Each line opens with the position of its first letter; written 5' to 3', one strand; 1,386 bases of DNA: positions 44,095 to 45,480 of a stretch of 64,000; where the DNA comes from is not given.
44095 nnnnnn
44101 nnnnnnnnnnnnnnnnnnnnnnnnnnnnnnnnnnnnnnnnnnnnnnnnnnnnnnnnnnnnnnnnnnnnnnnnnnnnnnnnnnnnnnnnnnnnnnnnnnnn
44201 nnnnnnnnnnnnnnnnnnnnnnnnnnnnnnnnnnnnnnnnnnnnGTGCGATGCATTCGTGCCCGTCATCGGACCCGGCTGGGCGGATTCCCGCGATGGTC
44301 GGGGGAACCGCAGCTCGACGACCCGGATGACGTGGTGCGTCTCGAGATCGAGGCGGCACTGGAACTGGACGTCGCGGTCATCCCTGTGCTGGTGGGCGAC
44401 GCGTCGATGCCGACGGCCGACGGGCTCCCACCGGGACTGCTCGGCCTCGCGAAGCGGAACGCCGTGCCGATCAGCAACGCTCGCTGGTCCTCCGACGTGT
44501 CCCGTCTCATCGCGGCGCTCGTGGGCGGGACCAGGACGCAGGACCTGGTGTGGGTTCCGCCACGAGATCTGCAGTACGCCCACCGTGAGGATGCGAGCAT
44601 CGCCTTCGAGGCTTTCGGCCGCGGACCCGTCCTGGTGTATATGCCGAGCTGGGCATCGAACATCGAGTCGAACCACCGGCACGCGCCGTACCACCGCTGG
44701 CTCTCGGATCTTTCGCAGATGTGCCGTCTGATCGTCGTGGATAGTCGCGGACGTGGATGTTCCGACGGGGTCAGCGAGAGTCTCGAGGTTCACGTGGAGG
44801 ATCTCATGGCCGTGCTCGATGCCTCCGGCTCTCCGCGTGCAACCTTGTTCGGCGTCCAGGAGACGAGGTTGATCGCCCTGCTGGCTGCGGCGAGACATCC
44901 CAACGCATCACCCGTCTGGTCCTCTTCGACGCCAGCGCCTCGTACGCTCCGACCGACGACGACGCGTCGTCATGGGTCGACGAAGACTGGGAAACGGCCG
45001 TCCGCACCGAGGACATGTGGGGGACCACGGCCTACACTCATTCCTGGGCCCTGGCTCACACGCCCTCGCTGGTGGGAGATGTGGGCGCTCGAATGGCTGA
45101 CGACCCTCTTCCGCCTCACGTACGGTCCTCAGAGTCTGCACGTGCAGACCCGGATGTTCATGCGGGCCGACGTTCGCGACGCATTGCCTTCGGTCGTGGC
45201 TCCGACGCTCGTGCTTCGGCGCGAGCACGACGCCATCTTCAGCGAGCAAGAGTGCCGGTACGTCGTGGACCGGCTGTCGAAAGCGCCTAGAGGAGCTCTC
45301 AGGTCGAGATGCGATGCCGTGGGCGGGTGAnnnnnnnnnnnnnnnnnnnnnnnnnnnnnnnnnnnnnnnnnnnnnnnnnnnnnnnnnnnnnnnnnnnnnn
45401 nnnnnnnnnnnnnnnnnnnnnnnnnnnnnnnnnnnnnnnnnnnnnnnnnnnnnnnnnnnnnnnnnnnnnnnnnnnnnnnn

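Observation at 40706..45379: Thoeris-like gene pair with a non-canonical effector: a cyclase-STAND-TPR-SLOG giant followed 18 bp later by a TIR protein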

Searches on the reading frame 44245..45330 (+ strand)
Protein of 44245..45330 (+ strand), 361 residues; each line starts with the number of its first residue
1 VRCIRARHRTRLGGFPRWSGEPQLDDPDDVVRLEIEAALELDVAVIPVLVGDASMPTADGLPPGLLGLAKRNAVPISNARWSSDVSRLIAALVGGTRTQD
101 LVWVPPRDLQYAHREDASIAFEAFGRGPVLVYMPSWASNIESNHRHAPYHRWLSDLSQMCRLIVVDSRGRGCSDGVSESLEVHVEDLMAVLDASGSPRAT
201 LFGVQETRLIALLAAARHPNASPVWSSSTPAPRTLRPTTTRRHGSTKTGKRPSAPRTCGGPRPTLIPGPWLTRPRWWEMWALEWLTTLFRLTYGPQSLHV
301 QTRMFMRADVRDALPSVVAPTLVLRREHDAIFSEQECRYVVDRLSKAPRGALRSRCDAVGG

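Call 3: search_protein_families(library=pfam, proteins=[window:44245-45330:+], max_evalue=0.1)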
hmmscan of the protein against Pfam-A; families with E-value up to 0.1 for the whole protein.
window:44245-45330:+ (361 aa): 1 family
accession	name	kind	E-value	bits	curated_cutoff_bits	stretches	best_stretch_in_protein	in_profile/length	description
PF00561.26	Abhydrolase_1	-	0.0026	17.9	25.8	1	129-204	2-76/245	alpha/beta hydrolase fold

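Call 6: search_protein_families(library=padloc, proteins=[window:44245-45330:+], max_evalue=0.1)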
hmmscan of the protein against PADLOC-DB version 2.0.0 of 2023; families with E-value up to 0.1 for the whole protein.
window:44245-45330:+ (361 aa): 0 families

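Call 7: search_protein_families(library=ncbifam, proteins=[window:44245-45330:+], max_evalue=0.1)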
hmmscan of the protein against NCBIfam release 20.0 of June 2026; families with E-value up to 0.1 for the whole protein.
window:44245-45330:+ (361 aa): 5 families
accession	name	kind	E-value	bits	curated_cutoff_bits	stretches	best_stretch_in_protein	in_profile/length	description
NF058673.1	LipAdnlyCyLipJMY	equivalog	2e-21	76.2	800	2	109-221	10-127/449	bifunctional lipase/adenylate cyclase LipJ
TIGR02427.1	protocat_pcaD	equivalog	1.3e-08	34.6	255.85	1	149-220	29-102/251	3-oxoadipate enol-lactonase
NF051488.1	bifunc_PcaDC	exception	7e-08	32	390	1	149-220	28-101/375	bifunctional 3-oxoadipate enol-lactonase/4-carboxymuconolactone decarboxylase PcaDC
TIGR01738.1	bioH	equivalog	0.00041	20.1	206.95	0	295-344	165-214/245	pimeloyl-ACP methyl ester esterase BioH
NF053684.1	esterase_mleBCA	exception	0.037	13.2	570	1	183-220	80-117/281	BCA family alpha/beta fold macrolide esterase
